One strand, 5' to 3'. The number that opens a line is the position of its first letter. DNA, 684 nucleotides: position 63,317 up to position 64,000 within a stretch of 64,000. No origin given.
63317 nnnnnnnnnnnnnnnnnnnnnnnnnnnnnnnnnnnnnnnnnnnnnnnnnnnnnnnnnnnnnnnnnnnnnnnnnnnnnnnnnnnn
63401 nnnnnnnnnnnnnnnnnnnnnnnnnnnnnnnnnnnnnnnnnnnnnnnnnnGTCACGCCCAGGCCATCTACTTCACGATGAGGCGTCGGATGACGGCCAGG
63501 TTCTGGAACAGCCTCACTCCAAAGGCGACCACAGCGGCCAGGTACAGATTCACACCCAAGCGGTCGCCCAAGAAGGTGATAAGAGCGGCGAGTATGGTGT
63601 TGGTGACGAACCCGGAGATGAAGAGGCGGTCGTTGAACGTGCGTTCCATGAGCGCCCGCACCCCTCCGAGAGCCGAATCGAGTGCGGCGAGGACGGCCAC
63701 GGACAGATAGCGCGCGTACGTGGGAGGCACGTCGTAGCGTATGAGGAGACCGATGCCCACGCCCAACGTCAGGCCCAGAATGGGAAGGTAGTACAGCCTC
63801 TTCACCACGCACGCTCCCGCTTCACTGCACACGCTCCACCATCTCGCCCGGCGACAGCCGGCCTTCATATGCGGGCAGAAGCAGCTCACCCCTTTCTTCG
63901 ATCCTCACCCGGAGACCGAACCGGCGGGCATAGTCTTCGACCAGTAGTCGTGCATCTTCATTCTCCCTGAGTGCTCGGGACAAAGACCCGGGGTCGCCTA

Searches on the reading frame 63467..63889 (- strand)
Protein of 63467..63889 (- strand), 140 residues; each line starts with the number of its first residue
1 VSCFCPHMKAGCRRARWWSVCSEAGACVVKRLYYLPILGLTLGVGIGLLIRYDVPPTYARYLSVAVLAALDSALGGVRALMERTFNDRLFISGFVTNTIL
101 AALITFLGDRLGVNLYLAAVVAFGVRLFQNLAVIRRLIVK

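Call 18: search_protein_families(library=pfam, proteins=[window:63467-63889:-], max_evalue=0.001)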
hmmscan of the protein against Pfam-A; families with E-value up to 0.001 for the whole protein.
window:63467-63889:- (140 aa): 1 family
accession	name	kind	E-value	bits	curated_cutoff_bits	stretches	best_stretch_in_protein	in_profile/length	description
PF06947.17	DUF1290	-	6.3e-38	129.2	24.4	1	54-138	1-85/86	Protein of unknown function (DUF1290)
